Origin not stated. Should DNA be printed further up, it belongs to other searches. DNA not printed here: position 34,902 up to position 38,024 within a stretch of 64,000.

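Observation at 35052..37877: Single-polypeptide ACP / fatty-acyl-AMP ligase / lysophospholipid acyltransferase.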

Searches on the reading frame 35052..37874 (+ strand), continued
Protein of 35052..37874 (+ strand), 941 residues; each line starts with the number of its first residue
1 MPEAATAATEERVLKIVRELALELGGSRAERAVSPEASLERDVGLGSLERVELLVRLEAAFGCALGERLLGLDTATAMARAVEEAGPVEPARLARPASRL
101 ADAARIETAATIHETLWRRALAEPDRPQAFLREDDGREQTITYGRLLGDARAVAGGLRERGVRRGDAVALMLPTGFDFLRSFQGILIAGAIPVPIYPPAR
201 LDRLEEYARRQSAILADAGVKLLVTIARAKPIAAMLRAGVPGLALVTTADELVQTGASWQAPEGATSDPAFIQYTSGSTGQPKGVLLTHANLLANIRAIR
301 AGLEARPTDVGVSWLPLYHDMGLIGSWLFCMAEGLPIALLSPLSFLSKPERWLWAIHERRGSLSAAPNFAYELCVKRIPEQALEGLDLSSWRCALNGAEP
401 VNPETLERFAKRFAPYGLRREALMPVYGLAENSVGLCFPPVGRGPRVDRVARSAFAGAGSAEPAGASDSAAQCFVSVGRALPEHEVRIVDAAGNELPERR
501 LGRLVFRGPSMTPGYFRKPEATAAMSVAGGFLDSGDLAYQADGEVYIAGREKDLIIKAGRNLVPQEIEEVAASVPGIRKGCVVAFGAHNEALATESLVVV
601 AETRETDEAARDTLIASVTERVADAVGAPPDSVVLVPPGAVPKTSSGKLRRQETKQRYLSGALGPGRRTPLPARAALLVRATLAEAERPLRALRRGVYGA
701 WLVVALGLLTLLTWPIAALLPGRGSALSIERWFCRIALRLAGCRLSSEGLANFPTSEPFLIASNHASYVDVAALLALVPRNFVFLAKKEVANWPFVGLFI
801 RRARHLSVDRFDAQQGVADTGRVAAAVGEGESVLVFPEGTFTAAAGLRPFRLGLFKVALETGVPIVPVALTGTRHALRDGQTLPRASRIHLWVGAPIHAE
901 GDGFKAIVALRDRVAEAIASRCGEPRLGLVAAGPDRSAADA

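Call 40: predict_structure(alignment_id=A1)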
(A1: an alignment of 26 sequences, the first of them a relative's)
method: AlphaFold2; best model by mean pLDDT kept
length: 941 residues; sequences in the alignment: 26
mean_pLDDT: 76.6   pTM: 0.69
mean pLDDT of the five models: 76.6, 74.6, 70.4, 68.1, 67.2
residues with pLDDT >= 90: 175; 70-90: 516; 50-70: 157; < 50: 93
segments of 3 or more residues with pLDDT < 50: 87-96, 316-320, 362-386, 388-398, 839-847, 924-941
pLDDT, mean of each block of 10 residues (from residue 1): 69 91 76 87 63 69 63 85 63 45 78 91 88 75 91 88 91 80 92 79 77 91 88 87 90 74 85 67 85 85 73 51 74 82 55 53 41 40 48 48 61 53 51 70 75 82 86 82 89 92 87 84 85 87 85 72 81 83 86 84 90 94 86 88 65 87 71 78 73 81 88 85 85 91 92 88 76 89 81 83 80 65 84 67 46 80 89 71 81 92 82 82 47 31 39
secondary structure, 60 per line:
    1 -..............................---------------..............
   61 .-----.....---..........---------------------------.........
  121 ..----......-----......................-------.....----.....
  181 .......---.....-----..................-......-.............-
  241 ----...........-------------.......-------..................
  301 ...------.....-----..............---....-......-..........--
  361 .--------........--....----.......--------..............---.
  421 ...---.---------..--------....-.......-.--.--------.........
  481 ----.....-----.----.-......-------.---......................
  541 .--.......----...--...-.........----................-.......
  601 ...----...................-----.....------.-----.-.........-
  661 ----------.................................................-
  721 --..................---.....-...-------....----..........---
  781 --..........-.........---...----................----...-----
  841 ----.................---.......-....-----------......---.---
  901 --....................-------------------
elements in order (helices of 4 or more, strands of 3 or more residues): H2-31 H47-61 H67-71 H75-84 H112-122 E127-132 E138-142 H143-159 E167-171 H176-187 E191-195 H201-218 E220-225 H227-239 E245-248 H249-255 E269-275 E283-288 H289-303 E310-314 H320-333 E337-340 H342-347 H349-358 H370-377 H380-383 H388-394 H403-416 H420-423 E447-450 H452-458 E472-480 E485-489 E502-507 H519-525 E531-541 E544-550 E555-557 E560-562 H564-572 E577-589 E594-603 H608-626 E632-636 H651-659 H671-719 H723-740 E744-748 E760-763 H768-777 E783-787 H788-792 H794-802 E806-808 H813-828 E833-835 H845-861 E865-871 H873-876 E888-893 H903-922

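Call 42: find_related_loci(query=A2, collection=genome_contigs, flank=6000)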
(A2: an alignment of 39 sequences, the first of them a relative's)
Query A2 (941 aa) in genome_contigs; peptide patterns used: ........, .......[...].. (x = any residue, [..] = any of these).
600 stretches matched a pattern (row limit reached: there are more); 598 encode a relative of the query (tblastn E <= 1e-3); the best 80 are kept; 80 distinct loci.
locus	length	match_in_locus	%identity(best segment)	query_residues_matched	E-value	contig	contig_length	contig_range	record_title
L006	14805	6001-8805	65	2-936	0e+0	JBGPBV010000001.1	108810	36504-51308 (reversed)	MAG: Vicinamibacteria bacterium isolate OBJ_0618_050_8 k141_2786450_length_108810_cov_31.5397, whole genome shotgun sequ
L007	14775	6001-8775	61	13-936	0e+0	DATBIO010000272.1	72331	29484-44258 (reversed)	MAG TPA_asm: Vicinamibacteria bacterium isolate SMAG_U3896 k141_1662247, whole genome shotgun sequence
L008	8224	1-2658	57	51-932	0e+0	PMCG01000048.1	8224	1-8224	MAG: Acidobacteria bacterium isolate fen_336 73.20120700_E3M.204_contig_4244, whole genome shotgun sequence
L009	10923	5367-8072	49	25-924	0e+0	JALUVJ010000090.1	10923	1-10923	MAG: Nitrospira sp. isolate 128-326_metabat2_scaf2bin.035 128-326_scaffold_2947_c1, whole genome shotgun sequence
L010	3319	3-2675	47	39-924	0e+0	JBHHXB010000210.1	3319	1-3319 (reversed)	MAG: Nitrospiria bacterium isolate D_2_bin.8 NODE_21444_length_3319_cov_15.339767, whole genome shotgun sequence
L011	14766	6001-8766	50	2-922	0e+0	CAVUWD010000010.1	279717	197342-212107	MAG: uncultured delta proteobacterium isolate MFD05674.bin.2.46 genome assembly, contig: contig_34586, whole genome shot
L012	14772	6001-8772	44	3-925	0e+0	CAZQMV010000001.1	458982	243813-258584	MAG TPA_asm: Uncultured Candidatus Berkiella sp. isolate SRP344714_co2_78 genome assembly, contig: NODE_17_length_458982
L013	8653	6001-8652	53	2-878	0e+0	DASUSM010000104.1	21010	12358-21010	MAG TPA_asm: Gemmatimonadaceae bacterium isolate SMAG_U1736 k141_1338785, whole genome shotgun sequence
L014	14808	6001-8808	47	4-938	0e+0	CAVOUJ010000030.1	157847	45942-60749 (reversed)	MAG: uncultured beta proteobacterium isolate MFD10007.bin.2.158 genome assembly, contig: contig_46874, whole genome shot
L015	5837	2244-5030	47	3-927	0e+0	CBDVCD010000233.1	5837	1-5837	MAG TPA_asm: uncultured Gammaproteobacteria bacterium isolate SRR22302365_binner13_Refined_117 genome assembly, contig:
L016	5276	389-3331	46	7-925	0e+0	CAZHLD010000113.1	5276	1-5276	MAG TPA_asm: uncultured Acidobacteriaceae bacterium isolate SRP119689_co1_173 genome assembly, contig: NODE_26185_length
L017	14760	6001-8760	47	13-927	0e+0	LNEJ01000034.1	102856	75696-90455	MAG: Gammaproteobacteria bacterium Ga0074134 Ga0074134_132.1, whole genome shotgun sequence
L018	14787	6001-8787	47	2-924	0e+0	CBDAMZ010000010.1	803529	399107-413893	MAG: Vicinamibacterales bacterium isolate 2eb83eea-045d-4dfb-8f35-bdf37866d8fb genome assembly, contig: contig_10, whole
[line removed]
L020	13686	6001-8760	49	4-922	0e+0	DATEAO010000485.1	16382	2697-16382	MAG TPA_asm: Candidatus Methylomirabilota bacterium isolate SMAG_U8220 k141_2415399, whole genome shotgun sequence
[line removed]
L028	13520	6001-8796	42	1-932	0e+0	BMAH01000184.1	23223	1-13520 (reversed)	Gammaproteobacteria bacterium BBSC-SA02 DNA, sequence184, whole genome shotgun sequence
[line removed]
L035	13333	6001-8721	45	11-912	0e+0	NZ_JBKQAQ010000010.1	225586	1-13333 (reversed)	Pseudomonas sp. UM16 NODE_10_length_225586_cov_31.130543, whole genome shotgun sequence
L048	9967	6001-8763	45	11-927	0e+0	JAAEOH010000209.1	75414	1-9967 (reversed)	MAG: Hyphomicrobiales bacterium isolate Cca_2 CcaG_CONTIG1511540, whole genome shotgun sequence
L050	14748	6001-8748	46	13-927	0e+0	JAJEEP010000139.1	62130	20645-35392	MAG: Alphaproteobacteria bacterium isolate p16x34bins.43 k141_767081, whole genome shotgun sequence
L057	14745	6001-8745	45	26-928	0e+0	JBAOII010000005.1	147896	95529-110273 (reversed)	MAG: Candidatus Competibacter sp. isolate AS_Ams2_Bin39 np2-np3_contig_12732, whole genome shotgun sequence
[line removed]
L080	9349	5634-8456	43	7-927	0e+0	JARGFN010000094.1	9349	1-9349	MAG: Desulfobulbales bacterium isolate C14-07 NODE_2633_length_9349_cov_7.519045, whole genome shotgun sequence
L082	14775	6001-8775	47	9-925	0e+0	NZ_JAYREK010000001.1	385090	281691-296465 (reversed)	MAG: Zoogloea sp. isolate SH_SHASGE2bin.5 NODE_16_length_385090_cov_3.580048, whole genome shotgun sequence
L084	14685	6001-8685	45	1-887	0e+0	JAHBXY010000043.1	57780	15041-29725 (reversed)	MAG: Planctomycetota bacterium isolate ACE_PLA31 PLA31_43, whole genome shotgun sequence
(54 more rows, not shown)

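Call 47: search_protein_families(library=pfam, proteins=[L050:8891-10273:+, L082:4700-5989:+, L028:8826-10085:+, L032:10334-10927:+, L024:10722-11570:-, L078:9952-10698:-, L024:11732-12853:+], max_evalue=0.01)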
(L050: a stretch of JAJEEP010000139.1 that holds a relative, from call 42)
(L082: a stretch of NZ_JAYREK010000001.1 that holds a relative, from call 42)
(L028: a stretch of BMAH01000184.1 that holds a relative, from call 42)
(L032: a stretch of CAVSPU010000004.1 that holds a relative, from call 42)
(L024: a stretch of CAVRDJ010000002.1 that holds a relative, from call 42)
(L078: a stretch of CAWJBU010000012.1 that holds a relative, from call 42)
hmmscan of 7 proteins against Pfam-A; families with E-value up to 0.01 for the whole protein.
L050:8891-10273:+ (461 aa): 2 families
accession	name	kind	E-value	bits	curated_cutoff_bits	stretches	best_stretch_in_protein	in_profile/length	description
PF11700.14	ATG22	-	3.7e-33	115.4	24.1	1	14-452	2-475/482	Vacuole effluxer Atg22 like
PF07690.21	MFS_1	-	4.1e-19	69.1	33.4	3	15-166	202-345/347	Major Facilitator Superfamily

L082:4700-5989:+ (430 aa): 3 families
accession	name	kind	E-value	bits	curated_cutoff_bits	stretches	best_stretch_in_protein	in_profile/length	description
PF11700.14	ATG22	-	3.8e-38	131.9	24.1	1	67-428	80-481/482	Vacuole effluxer Atg22 like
PF07690.21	MFS_1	-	6.7e-23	81.6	33.4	2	248-423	2-177/347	Major Facilitator Superfamily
PF13347.12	MFS_2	-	2.4e-16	59.8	27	2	150-389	134-379/427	MFS/sugar transport protein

L028:8826-10085:+ (420 aa): 2 families
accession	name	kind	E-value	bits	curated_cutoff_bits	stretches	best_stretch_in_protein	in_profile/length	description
PF11700.14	ATG22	-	3.9e-37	128.5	24.1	1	55-415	77-473/482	Vacuole effluxer Atg22 like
PF07690.21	MFS_1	-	1.7e-23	83.5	33.4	3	22-159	211-346/347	Major Facilitator Superfamily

L032:10334-10927:+ (198 aa): 1 family
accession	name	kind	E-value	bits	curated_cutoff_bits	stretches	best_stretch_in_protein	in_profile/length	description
PF13505.12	OMP_b-brl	-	1.2e-06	29.3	28.7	1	41-171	5-148/175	Outer membrane protein beta-barrel domain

L024:10722-11570:- (282 aa): 2 families
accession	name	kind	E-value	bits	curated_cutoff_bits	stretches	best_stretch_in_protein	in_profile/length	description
PF03641.19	Lysine_decarbox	-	4.3e-28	98.5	27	1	135-265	1-130/131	Possible lysine decarboxylase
PF18306.6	LDcluster4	-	3.7e-10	40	26.3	1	122-205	31-111/151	SLOG cluster4 family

L078:9952-10698:- (248 aa): 1 family
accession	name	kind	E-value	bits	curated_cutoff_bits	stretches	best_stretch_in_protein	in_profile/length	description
PF03544.19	TonB_C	-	3.1e-17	63.2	24.6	1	172-247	2-79/79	Gram-negative bacterial TonB protein C-terminal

L024:11732-12853:+ (374 aa): 1 family
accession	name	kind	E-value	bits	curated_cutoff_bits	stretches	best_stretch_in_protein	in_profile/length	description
PF13519.12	VWA_2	-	3.3e-07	31.3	27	1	138-200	41-103/107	von Willebrand factor type A domain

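Call 65: search_protein_families(library=pfam, alignment_id=A3, max_evalue=0.00001)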
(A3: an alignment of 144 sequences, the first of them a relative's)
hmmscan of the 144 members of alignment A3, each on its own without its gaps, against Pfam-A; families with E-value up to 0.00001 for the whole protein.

A. member 1, L006:5381-5779:- (132 aa): 0 families

B. families by the number of members that match (of 144 scanned): 132 families (the first 25 are shown)
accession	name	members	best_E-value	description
PF11700.14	ATG22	9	4.3e-65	Vacuole effluxer Atg22 like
PF07690.21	MFS_1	9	3.3e-25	Major Facilitator Superfamily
PF13505.12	OMP_b-brl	4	5.7e-11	Outer membrane protein beta-barrel domain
PF00072.30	Response_reg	3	3.9e-27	Response regulator receiver domain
PF13426.13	PAS_9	3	1e-24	PAS domain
PF00989.32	PAS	3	8.7e-24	PAS fold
PF08448.16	PAS_4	3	7.5e-20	PAS fold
PF13188.13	PAS_8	3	5.4e-16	PAS domain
PF02867.20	Ribonuc_red_lgC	2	1.9e-129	Ribonucleotide reductase, barrel domain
PF00501.34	AMP-binding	2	1.3e-74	AMP-binding enzyme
PF03401.19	TctC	2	9.6e-65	Tripartite tricarboxylate transporter family receptor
PF00291.31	PALP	2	1.4e-59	Pyridoxal-phosphate dependent enzyme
PF06167.18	Peptidase_M90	2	1.1e-57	Glucose-regulated metallo-peptidase M90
PF00497.25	SBP_bac_3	2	7.4e-38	Bacterial extracellular solute-binding proteins, family 3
PF09997.14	DUF2238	2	6.4e-37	Predicted membrane protein (DUF2238)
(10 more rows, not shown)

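Call 69: fold_search(model_id=the predicted structure, library=pdb)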
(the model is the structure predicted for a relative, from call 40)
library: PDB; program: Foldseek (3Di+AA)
matches with E <= 10: 1883; with E <= 0.001: 626
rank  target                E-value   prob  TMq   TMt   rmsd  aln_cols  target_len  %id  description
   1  7r7e_A                9.8e-40  1.00  0.53  0.86   4.4       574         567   36  Synechococcus Olefin Synthase FAAL domain in complex with AMP and pyrophosphate (released 2022-07-06)
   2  3pbk_A                1.4e-39  1.00  0.53  0.88   4.4       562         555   35  Structural and Functional Studies of Fatty Acyl-Adenylate Ligases from E. coli and L. pneumophila (released 2010-12-22)
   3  3pbk_B                1.7e-39  1.00  0.52  0.87   4.4       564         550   35  Structural and Functional Studies of Fatty Acyl-Adenylate Ligases from E. coli and L. pneumophila (released 2010-12-22)
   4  7r7g_A                2.2e-39  1.00  0.51  0.82   4.7       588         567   34  Synechococcus Olefin Synthase FAAL domain A229I/R336A in complex with palmitoyl adenylate and pyrophosphate (released 2022-07-06)
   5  7r7f_A                1.0e-38  1.00  0.52  0.84   4.5       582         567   35  Synechococcus Olefin Synthase FAAL domain R336A in complex with stearoyl adenylate and pyrophosphate (released 2022-07-06)
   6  7wua_A                3.9e-38  1.00  0.50  0.76   5.3       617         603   28  Crystal structures of FadD32 from Corynebacterium diphtheriae (released 2022-08-10)
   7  5d6j_A                6.9e-38  1.00  0.52  0.75   5.4       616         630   29  Crystal structure of a mycobacterial protein (released 2016-03-02)
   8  5ey9_B                9.9e-38  1.00  0.50  0.75   5.3       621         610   28  Structure of FadD32 from Mycobacterium marinum complexed to AMPC12 (released 2015-12-16)
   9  5icr_A                1.3e-37  1.00  0.50  0.76   5.4       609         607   29  2.25 Angstrom Resolution Crystal Structure of Fatty-Acid-CoA Ligase (FadD32) from Mycobacterium smegmatis in complex w (released 2016-04-06)
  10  5icr_C                1.7e-37  1.00  0.51  0.76   5.6       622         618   29  2.25 Angstrom Resolution Crystal Structure of Fatty-Acid-CoA Ligase (FadD32) from Mycobacterium smegmatis in complex w (released 2016-04-06)
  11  5icr_D                3.6e-37  1.00  0.50  0.76   5.3       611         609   29  2.25 Angstrom Resolution Crystal Structure of Fatty-Acid-CoA Ligase (FadD32) from Mycobacterium smegmatis in complex w (released 2016-04-06)
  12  5ey8_G                5.1e-37  1.00  0.51  0.78   5.1       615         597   28  Structure of FadD32 from Mycobacterium smegmatis complexed to AMPC20 (released 2015-12-16)
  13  5ey8_A                5.4e-37  1.00  0.52  0.80   5.1       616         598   28  Structure of FadD32 from Mycobacterium smegmatis complexed to AMPC20 (released 2015-12-16)
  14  5ey8_B                5.4e-37  1.00  0.51  0.79   5.2       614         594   28  Structure of FadD32 from Mycobacterium smegmatis complexed to AMPC20 (released 2015-12-16)
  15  5ey8_F                5.9e-37  1.00  0.51  0.77   5.6       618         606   28  Structure of FadD32 from Mycobacterium smegmatis complexed to AMPC20 (released 2015-12-16)
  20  3kxw                  2.5e-36  1.00  0.43  0.68   9.2       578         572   32  The crystal structure of fatty acid AMP ligase from Legionella pneumophila (released 2010-03-16)
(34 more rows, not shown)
